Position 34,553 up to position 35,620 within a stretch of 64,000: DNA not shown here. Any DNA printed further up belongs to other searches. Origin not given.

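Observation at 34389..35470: SctU/FlhB is genetically split at the NPTH autocleavage position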

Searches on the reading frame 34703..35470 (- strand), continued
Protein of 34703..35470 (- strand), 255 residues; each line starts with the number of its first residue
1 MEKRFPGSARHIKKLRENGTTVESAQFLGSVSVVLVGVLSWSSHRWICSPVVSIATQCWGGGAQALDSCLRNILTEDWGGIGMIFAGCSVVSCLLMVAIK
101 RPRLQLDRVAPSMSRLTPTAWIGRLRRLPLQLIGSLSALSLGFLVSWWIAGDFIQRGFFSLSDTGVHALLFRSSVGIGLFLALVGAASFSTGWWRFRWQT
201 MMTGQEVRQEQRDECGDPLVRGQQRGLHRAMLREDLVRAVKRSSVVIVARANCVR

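Call 38: find_encoding_contigs(protein=P0008, flank=10000, max_places=1)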
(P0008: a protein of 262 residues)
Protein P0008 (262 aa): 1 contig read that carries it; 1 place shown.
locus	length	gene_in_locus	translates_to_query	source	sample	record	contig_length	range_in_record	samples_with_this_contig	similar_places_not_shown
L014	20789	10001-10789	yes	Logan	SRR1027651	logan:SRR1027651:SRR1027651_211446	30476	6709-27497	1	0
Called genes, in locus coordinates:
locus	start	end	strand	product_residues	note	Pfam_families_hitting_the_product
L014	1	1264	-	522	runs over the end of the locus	PF06537:DHOR (weak)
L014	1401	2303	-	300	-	-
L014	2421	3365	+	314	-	PF01497:Peripla_BP_2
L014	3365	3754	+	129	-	-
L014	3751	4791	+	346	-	PF00850:Hist_deacetyl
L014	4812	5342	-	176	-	PF00583:Acetyltransf_1, PF13508:Acetyltransf_7 (weak)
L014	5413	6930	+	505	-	PF02366:PMT, PF13231:PMT_2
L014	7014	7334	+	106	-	-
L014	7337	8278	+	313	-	-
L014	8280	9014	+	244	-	PF00813:FliP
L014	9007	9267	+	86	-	PF01313:Bac_export_3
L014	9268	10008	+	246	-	PF01311:Bac_export_1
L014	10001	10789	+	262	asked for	PF01312:Bac_export_2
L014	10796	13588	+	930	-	PF08447:PAS_3 (weak), PF08448:PAS_4, PF01590:GAF, PF13185:GAF_2, PF13492:GAF_3, PF01590:GAF (weak), PF13185:GAF_2, PF02518:HATPase_c, +1 more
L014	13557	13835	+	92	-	PF01312:Bac_export_2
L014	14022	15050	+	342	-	PF16697:Yop-YscD_cpl (weak), PF00498:FHA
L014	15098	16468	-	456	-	-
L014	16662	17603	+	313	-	PF01073:3Beta_HSD, PF01370:Epimerase, PF02719:Polysacc_synt_2 (weak), PF04321:RmlD_sub_bind, PF13460:NAD_binding_10, PF16363:GDP_Man_Dehyd, PF07993:NAD_binding_4 (weak)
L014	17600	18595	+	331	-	PF01075:Glyco_transf_9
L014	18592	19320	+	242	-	PF06293:Kdo, PF19974:TCAD9 (weak), PF01636:APH (faint), PF01163:RIO1 (weak)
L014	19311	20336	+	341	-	PF01075:Glyco_transf_9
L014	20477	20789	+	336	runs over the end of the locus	PF00294:PfkB, PF08543:Phos_pyr_kin (weak)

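Call 40: find_related_loci(query=P0119, collection=genome_contigs, flank=6000)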
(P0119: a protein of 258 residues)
Query P0119 (258 aa) in genome_contigs; peptide patterns used: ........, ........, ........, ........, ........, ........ (x = any residue, [..] = any of these).
600 stretches matched a pattern (row limit reached: there are more); 567 encode a relative of the query (tblastn E <= 1e-3); the best 80 are kept; 80 distinct loci.
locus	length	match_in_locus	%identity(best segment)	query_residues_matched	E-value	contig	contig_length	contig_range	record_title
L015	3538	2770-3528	31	1-256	2e-29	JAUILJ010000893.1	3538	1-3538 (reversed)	MAG: Polyangia bacterium isolate Co_bin.42 NODE_156163_length_3538_cov_0.801231, whole genome shotgun sequence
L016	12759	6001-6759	31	1-256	1e-28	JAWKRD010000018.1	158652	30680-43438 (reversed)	MAG: Polyangiaceae bacterium isolate ABC1.109 ABC1.109.fa-18, whole genome shotgun sequence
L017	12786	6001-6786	31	2-256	2e-27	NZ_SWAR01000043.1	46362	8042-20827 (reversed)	Methylibium rhizosphaerae strain C1-9 scaffold_42, whole genome shotgun sequence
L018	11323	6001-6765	31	1-255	1e-26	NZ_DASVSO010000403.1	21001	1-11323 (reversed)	MAG: Archangium sp. isolate SMAG_U3264 k141_24298, whole genome shotgun sequence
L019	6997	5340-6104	31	1-255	1e-26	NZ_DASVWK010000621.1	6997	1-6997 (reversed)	MAG: Archangium sp. isolate SMAG_U3368 k141_513448, whole genome shotgun sequence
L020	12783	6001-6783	30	3-256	1e-26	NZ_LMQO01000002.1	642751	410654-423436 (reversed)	Sphingomonas sp. Leaf407 contig_2, whole genome shotgun sequence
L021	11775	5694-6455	30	2-255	5e-26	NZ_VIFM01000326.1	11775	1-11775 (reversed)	Myxococcus llanfairpwllgwyngyllgogerychwyrndrobwllllantysiliogogogochensis strain AM401 NODE_326_length_11775_cov_28.929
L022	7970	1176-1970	31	3-256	3e-26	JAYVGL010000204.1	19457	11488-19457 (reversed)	MAG: Pyrinomonadaceae bacterium isolate GL46_Up_metabat_51 GL46_Up_metabat_51_203, whole genome shotgun sequence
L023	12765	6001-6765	30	1-255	3e-26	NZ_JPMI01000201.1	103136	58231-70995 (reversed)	Archangium violaceum Cb vi76 contig00213, whole genome shotgun sequence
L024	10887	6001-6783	28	2-256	3e-25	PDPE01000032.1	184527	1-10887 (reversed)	MAG: Proteobacteria bacterium isolate DOLZORAL124_50_18 DolZOral124_scaffold_166, whole genome shotgun sequence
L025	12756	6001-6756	32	1-255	3e-25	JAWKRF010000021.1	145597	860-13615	MAG: Polyangiaceae bacterium isolate AC1.156 AC1.156.fa-21, whole genome shotgun sequence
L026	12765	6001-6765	30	1-255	1e-24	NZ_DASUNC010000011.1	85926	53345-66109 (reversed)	MAG: Archangium sp. isolate SMAG_U1589 k141_439348, whole genome shotgun sequence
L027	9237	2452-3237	27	1-256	4e-24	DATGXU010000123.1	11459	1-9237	MAG TPA_asm: Magnetospirillum sp. isolate SMAG_U10617 k141_278475, whole genome shotgun sequence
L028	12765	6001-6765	27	2-256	7e-24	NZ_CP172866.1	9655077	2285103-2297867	Corallococcus coralloides strain KYC2213 chromosome, complete genome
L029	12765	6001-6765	28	2-256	9e-24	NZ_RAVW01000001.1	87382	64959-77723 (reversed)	Corallococcus exercitus strain AB043A NODE_1_87382_cov_10.6618_ID_16375, whole genome shotgun sequence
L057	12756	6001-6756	30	1-255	5e-20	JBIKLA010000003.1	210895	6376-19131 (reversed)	MAG: Bdellovibrionota bacterium isolate ME2014-08-19_3300042467_group5_bin109 Rohwer_bin1186_scaffold_7_c1, whole genome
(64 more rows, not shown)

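Call 44: search_protein_families(library=pfam, proteins=[L057:10092-10346:+, L057:6844-10038:+, L057:3312-4310:+, L057:6001-6801:+, L057:10385-12628:-, L057:1357-2892:-, L057:906-1859:+, L012:4571-4861:-], max_evalue=0.01)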
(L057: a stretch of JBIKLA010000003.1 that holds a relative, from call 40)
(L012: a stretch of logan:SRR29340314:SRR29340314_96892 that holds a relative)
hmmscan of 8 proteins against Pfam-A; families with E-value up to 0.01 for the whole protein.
L057:10092-10346:+ (84 aa): 1 family
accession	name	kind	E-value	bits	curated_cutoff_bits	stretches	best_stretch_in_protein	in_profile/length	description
PF01312.24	Bac_export_2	-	1.1e-14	54.8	24.4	1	9-80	262-334/335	FlhB HrpN YscU SpaS Family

L057:6844-10038:+ (1064 aa): 10 families
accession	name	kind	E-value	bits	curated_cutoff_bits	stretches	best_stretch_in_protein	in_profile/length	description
PF13185.12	GAF_2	-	2.2e-30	106.1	28.6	2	333-470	4-135/136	GAF domain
PF01590.32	GAF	-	1.5e-21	77.7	22.4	2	355-470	23-133/133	GAF domain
PF02518.31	HATPase_c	-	6.2e-20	72.1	26.4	1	767-894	2-109/111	Histidine kinase-, DNA gyrase B-, and HSP90-like ATPase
PF13492.12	GAF_3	-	2e-15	57.8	27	2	354-471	22-128/129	GAF domain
PF08447.18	PAS_3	-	3.3e-09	37.3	25.6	1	214-295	7-87/89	PAS fold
PF08448.16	PAS_4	-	2.1e-06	28.3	23.1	1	199-305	8-110/110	PAS fold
PF00989.32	PAS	-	1.9e-05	25.1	22.6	1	199-300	14-113/113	PAS fold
PF00512.31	HisKA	-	0.0005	20.5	26.9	1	662-720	4-61/66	His Kinase A (phospho-acceptor) domain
PF13426.13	PAS_9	-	0.00097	19.8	27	1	199-302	4-103/103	PAS domain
PF15714.11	SpoVT_C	-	0.0081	16.7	27.5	0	411-464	67-121/128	Stage V sporulation protein T C-terminal, transcription factor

L057:3312-4310:+ (332 aa): 1 family
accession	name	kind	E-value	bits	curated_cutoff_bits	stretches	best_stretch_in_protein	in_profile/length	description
PF02120.21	Flg_hook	-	0.00048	20.3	29.8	1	247-307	23-82/85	Flagellar hook-length control protein FliK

L057:6001-6801:+ (266 aa): 1 family
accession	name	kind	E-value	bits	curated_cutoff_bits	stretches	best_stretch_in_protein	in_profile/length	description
PF01312.24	Bac_export_2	-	2.3e-33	116.3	24.4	1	6-252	5-256/335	FlhB HrpN YscU SpaS Family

L057:10385-12628:- (747 aa): 2 families
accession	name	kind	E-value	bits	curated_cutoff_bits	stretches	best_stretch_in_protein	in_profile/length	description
PF18998.6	Flg_new_2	-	8.1e-53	176.8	23.6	7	247-310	14-70/73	Divergent InlB B-repeat domain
PF09479.16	Flg_new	-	2.9e-09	37.4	27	0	172-205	8-41/65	Listeria-Bacteroides repeat domain (List_Bact_rpt)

L057:1357-2892:- (511 aa): 2 families
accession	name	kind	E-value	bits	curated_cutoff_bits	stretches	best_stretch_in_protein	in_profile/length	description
PF01619.24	Pro_dh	-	4.6e-79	266.3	27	1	159-464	2-278/278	Proline dehydrogenase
PF18083.6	PutA_N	-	9.5e-25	87.3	25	1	39-149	2-113/113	Proline utilization A N-terminal domain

L057:906-1859:+ (317 aa): 0 families

L012:4571-4861:- (96 aa): 0 families

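Call 57: search_solved_structures(query=window:34706-35470:-, max_evalue=0.01, show_alignments=2)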
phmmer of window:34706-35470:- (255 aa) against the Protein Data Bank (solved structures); distinct sequences matched with E-value up to 0.01: 8.
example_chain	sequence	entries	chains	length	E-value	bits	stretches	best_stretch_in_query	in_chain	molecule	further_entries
6s3l_K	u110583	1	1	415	1.8e-05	27.6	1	107-248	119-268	Flagellar biosynthetic protein FlhB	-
8z5s_x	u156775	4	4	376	8.3e-05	25.5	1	7-247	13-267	Flagellar biosynthetic protein FlhB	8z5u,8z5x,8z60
3c00_A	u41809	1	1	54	0.00041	23.2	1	201-247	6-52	EscU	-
12du_A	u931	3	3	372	0.00041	23.2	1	178-248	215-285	Flagellar biosynthetic protein FlhB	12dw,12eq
3bzl_A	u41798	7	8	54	0.00056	22.7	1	201-247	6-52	EscU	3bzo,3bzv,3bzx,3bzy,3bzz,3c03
3bzp_A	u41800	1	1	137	0.0013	21.6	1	201-250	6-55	EscU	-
3bzt_A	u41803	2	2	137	0.0024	20.7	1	201-248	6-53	EscU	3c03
3bzr_A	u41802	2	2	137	0.0036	20.1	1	201-247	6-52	EscU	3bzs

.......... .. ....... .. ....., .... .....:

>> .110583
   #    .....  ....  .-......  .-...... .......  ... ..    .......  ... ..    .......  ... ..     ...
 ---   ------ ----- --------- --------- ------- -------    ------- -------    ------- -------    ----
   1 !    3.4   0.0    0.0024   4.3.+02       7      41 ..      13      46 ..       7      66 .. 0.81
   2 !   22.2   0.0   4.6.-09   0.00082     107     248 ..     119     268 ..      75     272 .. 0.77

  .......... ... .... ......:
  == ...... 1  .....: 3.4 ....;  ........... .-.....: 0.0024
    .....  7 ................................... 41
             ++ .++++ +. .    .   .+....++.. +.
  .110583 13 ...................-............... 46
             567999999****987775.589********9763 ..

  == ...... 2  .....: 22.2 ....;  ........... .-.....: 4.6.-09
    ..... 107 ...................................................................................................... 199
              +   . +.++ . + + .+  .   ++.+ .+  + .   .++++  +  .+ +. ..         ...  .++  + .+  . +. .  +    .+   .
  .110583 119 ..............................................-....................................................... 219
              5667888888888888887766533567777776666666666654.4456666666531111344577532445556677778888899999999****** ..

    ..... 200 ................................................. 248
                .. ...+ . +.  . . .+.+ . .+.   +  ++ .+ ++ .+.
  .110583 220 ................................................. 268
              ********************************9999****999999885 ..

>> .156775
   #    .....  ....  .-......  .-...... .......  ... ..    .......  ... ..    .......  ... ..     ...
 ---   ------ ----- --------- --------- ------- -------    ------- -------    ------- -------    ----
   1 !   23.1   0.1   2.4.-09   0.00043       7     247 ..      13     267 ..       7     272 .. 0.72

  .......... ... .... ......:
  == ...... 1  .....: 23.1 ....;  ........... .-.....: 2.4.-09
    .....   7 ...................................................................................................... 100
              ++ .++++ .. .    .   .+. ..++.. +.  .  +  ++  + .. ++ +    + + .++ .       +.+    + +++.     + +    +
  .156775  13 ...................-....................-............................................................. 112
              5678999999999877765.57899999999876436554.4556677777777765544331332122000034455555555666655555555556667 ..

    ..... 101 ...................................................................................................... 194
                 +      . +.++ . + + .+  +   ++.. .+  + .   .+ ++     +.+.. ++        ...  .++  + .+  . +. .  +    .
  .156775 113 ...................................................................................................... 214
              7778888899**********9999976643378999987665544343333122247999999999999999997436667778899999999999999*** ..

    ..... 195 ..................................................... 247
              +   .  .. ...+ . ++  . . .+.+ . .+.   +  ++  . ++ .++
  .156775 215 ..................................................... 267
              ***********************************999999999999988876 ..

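Call 76: search_protein_families(library=pfam, alignment_id=A9, max_evalue=0.1)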
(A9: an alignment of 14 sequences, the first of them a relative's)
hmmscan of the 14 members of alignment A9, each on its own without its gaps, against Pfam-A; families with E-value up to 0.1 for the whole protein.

A. member 1, L008:7234-8184:+ (316 aa): 0 families

B. families by the number of members that match (of 14 scanned): 11 families
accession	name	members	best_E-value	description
PF02120.21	Flg_hook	5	0.00011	Flagellar hook-length control protein FliK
PF03245.18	Phage_lysis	1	0.00076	Bacteriophage Rz lysis protein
PF16566.10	CREPT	1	0.0023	Cell-cycle alteration and expression-elevated protein in tumour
PF05064.18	Nsp1_C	1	0.0043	Nsp1-like C-terminal region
PF07729.17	FCD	1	0.014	FCD domain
PF13670.12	PepSY_2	1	0.07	Peptidase propeptide and YPEB domain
PF18679.7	HTH_57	1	0.073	ThcOx helix turn helix domain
PF22491.1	DUF6988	1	0.081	Family of unknown function (DUF6988)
PF06419.17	COG6_N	1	0.087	Conserved oligomeric complex COG6, N-terminal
PF04568.17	IATP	1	0.092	Mitochondrial ATPase inhibitor, IATP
PF04546.19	Sigma70_ner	1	0.099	Sigma-70, non-essential region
